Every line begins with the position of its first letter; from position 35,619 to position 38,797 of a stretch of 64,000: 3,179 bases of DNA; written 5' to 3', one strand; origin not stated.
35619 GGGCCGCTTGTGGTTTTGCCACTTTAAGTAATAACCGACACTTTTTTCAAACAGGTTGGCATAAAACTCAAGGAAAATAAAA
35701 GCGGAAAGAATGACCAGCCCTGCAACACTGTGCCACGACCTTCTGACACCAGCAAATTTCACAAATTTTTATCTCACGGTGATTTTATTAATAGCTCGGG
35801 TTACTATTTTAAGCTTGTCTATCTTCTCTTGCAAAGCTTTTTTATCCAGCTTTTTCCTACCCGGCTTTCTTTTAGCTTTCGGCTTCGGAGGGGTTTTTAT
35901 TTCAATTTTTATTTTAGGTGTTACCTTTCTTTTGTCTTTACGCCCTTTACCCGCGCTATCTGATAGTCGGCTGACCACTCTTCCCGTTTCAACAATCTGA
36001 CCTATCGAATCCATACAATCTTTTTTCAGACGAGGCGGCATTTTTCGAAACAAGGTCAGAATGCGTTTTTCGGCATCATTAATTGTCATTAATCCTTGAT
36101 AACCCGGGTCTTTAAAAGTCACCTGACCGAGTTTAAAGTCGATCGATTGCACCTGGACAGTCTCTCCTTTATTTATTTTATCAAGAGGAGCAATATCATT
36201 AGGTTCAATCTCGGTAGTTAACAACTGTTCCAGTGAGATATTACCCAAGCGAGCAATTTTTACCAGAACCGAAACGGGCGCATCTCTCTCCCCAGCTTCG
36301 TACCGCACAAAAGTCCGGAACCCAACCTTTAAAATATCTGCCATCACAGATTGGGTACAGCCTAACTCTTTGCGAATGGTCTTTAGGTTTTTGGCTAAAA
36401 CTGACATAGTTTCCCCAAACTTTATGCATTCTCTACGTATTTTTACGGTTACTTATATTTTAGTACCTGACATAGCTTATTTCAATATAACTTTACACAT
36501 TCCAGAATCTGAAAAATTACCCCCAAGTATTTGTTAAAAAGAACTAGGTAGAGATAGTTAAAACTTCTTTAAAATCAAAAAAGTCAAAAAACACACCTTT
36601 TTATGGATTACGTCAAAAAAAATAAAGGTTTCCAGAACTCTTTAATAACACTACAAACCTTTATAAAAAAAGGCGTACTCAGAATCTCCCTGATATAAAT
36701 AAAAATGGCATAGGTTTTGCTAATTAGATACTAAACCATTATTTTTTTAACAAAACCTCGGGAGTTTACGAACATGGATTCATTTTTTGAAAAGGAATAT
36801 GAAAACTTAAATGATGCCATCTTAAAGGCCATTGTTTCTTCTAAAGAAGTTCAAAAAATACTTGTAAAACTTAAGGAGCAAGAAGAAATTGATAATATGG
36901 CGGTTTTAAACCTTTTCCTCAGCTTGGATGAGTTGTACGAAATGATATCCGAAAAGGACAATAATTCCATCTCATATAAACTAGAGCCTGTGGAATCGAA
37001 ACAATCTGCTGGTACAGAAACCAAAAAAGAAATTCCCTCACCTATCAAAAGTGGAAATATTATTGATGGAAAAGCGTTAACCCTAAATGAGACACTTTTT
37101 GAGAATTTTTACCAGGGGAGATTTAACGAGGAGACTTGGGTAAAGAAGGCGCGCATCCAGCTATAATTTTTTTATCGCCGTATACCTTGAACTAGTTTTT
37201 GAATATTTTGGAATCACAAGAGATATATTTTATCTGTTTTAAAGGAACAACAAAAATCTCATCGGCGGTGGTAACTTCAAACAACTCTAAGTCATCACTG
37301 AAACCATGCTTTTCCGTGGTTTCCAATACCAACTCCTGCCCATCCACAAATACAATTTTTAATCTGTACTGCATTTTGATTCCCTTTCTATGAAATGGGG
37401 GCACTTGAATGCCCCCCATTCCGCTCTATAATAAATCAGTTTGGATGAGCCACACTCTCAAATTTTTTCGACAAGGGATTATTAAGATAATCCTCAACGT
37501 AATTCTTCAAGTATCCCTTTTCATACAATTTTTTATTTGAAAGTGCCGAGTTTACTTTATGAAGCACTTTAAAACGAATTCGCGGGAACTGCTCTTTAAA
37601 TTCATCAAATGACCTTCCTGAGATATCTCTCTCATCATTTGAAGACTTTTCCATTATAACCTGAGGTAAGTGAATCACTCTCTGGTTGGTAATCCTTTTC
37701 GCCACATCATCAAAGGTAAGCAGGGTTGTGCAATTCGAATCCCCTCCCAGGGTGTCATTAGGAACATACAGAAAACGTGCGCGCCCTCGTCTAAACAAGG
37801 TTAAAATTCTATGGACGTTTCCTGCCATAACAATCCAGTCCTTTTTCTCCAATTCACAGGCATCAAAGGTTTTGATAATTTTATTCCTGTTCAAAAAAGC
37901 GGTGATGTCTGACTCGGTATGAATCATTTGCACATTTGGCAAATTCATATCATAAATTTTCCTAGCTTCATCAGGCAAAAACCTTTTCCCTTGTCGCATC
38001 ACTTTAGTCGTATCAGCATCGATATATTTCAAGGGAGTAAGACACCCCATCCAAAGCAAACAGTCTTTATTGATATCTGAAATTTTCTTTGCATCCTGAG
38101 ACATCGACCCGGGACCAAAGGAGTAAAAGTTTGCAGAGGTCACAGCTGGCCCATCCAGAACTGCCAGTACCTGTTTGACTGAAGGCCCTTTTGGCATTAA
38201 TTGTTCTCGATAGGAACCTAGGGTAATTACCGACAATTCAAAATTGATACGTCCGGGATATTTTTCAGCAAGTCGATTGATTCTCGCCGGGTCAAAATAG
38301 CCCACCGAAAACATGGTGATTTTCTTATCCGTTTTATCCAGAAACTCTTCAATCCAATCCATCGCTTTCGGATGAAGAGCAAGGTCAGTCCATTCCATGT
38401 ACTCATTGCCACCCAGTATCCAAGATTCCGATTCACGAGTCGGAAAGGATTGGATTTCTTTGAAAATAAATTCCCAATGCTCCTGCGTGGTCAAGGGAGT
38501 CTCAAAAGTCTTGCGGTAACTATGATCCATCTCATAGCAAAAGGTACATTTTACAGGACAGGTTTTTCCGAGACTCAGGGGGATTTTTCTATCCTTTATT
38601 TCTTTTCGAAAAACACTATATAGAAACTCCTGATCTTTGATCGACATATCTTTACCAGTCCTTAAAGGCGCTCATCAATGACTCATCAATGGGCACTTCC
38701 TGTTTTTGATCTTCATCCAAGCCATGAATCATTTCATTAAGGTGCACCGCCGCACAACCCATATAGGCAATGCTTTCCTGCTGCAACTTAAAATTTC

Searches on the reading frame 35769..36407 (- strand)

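Call 59: search_protein_families(library=pfam, proteins=[window:35769-36407:-], max_evalue=0.001)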
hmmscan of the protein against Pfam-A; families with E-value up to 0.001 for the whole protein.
window:35769-36407:- (212 aa): 3 families
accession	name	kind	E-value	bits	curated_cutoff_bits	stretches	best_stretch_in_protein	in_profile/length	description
PF01381.28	HTH_3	-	6.1e-08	33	23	1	8-62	1-55/55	Helix-turn-helix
PF15731.11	MqsA_antitoxin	-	2.7e-05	24.7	30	1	6-53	72-118/131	Antitoxin component of bacterial toxin-antitoxin system, MqsA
PF12844.13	HTH_19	-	0.00014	22.1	30.2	1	6-66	2-62/64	Helix-turn-helix domain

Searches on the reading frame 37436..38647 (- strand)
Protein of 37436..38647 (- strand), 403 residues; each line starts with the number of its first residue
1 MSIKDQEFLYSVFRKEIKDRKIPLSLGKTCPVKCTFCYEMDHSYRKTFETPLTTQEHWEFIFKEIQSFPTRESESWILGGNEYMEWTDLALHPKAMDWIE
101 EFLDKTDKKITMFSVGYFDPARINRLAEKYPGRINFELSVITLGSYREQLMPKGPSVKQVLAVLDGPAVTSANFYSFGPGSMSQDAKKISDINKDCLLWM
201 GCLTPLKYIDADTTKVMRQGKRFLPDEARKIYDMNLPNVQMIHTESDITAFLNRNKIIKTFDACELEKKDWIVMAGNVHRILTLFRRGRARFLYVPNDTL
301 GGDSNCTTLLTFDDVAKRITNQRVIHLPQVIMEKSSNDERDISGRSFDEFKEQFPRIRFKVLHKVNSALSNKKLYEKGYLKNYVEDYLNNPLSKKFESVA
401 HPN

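Call 14: search_protein_families(library=pfam, proteins=[window:37436-38647:-], max_evalue=0.001)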
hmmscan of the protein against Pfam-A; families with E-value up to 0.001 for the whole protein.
window:37436-38647:- (403 aa): 1 family
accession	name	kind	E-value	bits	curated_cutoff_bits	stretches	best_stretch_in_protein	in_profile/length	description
PF04055.27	Radical_SAM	-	0.00042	21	29.5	1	26-164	3-133/166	Radical SAM superfamily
